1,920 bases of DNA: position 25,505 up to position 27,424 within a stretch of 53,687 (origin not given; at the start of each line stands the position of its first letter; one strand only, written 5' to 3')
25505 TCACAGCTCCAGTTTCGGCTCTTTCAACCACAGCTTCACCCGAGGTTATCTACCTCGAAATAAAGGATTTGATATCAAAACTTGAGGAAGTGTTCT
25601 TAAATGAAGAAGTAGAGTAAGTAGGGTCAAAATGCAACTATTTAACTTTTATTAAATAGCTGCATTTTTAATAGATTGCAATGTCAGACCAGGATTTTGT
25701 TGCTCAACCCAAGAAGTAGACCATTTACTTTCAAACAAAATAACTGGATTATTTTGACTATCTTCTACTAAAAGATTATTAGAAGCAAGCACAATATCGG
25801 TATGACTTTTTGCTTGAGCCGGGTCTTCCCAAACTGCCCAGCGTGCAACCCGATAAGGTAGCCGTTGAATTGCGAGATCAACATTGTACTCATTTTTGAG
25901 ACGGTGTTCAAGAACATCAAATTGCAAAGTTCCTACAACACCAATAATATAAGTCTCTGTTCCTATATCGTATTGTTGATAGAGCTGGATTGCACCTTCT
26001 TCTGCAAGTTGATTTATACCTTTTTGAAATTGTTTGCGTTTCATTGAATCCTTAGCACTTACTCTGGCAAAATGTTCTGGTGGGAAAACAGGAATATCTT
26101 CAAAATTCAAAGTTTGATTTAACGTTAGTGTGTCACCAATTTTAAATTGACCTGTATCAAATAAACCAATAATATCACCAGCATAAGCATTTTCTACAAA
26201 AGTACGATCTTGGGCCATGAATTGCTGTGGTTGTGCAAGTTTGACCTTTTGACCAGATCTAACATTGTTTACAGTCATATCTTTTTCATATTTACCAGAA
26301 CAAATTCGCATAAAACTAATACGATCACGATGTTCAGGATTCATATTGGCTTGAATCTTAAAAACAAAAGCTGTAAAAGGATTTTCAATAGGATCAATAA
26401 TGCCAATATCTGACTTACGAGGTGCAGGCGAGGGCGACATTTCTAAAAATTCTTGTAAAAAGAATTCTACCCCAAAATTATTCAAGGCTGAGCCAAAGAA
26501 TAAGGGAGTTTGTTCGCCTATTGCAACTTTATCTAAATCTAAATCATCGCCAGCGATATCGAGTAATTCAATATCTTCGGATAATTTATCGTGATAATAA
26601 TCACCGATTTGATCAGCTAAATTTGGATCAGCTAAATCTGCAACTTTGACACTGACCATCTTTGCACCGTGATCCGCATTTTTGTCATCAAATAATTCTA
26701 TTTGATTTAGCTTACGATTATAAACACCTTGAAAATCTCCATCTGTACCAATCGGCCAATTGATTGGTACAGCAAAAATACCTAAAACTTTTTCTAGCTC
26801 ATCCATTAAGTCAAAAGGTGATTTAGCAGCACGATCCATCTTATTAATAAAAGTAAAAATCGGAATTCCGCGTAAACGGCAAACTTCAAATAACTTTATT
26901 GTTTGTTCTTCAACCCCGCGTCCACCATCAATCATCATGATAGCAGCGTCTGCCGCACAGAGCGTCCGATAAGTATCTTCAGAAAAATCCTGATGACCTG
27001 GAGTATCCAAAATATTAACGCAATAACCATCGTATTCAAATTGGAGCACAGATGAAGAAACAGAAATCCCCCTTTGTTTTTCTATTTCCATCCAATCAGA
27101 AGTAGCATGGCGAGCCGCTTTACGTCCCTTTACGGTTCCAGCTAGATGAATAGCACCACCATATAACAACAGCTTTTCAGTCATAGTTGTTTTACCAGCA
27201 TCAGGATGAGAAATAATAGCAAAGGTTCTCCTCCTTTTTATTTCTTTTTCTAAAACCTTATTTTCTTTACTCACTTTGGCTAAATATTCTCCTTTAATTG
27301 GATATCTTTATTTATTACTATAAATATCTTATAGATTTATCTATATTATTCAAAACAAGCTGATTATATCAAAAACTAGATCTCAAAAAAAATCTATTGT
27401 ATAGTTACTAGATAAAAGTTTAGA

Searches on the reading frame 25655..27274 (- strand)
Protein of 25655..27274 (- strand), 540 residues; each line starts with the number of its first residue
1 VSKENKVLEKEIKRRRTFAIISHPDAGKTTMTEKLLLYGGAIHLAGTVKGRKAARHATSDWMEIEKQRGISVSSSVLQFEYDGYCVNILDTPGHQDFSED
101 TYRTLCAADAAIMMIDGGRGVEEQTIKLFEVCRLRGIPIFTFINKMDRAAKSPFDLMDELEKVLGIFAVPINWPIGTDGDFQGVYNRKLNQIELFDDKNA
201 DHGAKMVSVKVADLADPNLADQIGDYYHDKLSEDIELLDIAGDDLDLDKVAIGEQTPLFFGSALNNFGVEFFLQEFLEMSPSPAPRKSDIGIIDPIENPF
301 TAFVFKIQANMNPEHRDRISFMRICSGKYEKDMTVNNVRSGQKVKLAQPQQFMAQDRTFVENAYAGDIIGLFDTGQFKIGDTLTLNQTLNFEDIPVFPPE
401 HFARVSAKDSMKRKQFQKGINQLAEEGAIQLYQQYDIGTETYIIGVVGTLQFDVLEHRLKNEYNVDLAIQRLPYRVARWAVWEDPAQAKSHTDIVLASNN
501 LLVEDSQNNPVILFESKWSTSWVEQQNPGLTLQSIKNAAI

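Call 28: find_related_loci(query=window:25655-27274:-, collection=genome_contigs, flank=10000)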
Query window:25655-27274:- (540 aa) in genome_contigs; peptide patterns used: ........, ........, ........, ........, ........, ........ (x = any residue, [..] = any of these).
600 stretches matched a pattern (row limit reached: there are more); 599 encode a relative of the query (tblastn E <= 1e-3); the best 80 are kept; 80 distinct loci.
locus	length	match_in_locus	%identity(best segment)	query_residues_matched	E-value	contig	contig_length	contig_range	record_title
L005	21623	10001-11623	66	1-537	0e+0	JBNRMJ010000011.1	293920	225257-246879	MAG: Fastidiosipilaceae bacterium isolate UACHl04 k127_323764, whole genome shotgun sequence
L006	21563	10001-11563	67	11-532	0e+0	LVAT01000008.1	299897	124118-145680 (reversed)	MAG: Clostridiales bacterium Firm_14 Firm_14_contig_377144, whole genome shotgun sequence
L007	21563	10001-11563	67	11-532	0e+0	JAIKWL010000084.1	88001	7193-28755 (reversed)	MAG: Saccharofermentans sp. isolate RUI428 k141_7153268_flag=0_multi=106.9759_len=88001, whole genome shotgun sequence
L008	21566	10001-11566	66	10-532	0e+0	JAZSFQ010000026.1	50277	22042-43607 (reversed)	MAG: Saccharofermentans sp. isolate T1900044581_TS20190047.MAGScoT_cleanbin_000014 SGB_568_k141_618709, whole genome sho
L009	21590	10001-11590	65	9-533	0e+0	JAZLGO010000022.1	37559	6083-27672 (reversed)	MAG: Saccharofermentans sp. isolate T1900044995_TA20190057.MAGScoT_cleanbin_000025 SGB_4240_k141_421506, whole genome sh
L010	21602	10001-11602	63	1-536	0e+0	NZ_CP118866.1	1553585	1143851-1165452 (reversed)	Amygdalobacter indicium strain UPII 610-J chromosome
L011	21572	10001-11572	61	7-535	0e+0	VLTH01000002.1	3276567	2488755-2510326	UNVERIFIED_CONTAM: Acetivibrio alkalicellulosi strain DSM 17461 CloalDRAFT_CAG.2, whole genome shotgun sequence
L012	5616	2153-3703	63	8-528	0e+0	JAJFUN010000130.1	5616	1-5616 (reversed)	MAG: Pelosinus sp. isolate bin.460 k141_2260183, whole genome shotgun sequence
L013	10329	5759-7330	62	11-535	0e+0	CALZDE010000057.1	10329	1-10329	MAG: uncultured Selenomonadaceae bacterium isolate SRR14474052_bin.9_metaWRAP_v1.3_MAG genome assembly, contig: ERZ94239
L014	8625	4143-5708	62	8-535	0e+0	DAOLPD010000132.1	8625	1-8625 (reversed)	MAG TPA_asm: Bacillota bacterium isolate AMR_MDS_4744 NODE_8785_length_8625_cov_4.967795, whole genome shotgun sequence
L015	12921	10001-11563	61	8-535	0e+0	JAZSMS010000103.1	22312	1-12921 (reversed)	MAG: Clostridia bacterium isolate T1900044553_TS20190019.MAGScoT_cleanbin_000017 SGB_263_k141_1928893, whole genome shot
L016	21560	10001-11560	61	10-535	0e+0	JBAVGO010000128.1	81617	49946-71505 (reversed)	MAG: Lutisporaceae bacterium isolate MFD06945_ilm_asm_bin8 k127_60355, whole genome shotgun sequence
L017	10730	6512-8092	66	10-535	0e+0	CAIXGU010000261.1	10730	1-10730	MAG: uncultured Clostridiales bacterium isolate LaPlata_bin-1746 genome assembly, contig: bin-1746:261/308, whole genome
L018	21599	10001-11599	61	1-535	0e+0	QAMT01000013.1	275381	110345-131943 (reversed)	MAG: Phascolarctobacterium sp. isolate CIM:MAG 843_2 contig_6973, whole genome shotgun sequence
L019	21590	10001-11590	59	1-535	0e+0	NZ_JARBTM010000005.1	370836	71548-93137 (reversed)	MAG: Anaerosolibacter sp. isolate L_E1_T20_C_bin.128 scaffold_174, whole genome shotgun sequence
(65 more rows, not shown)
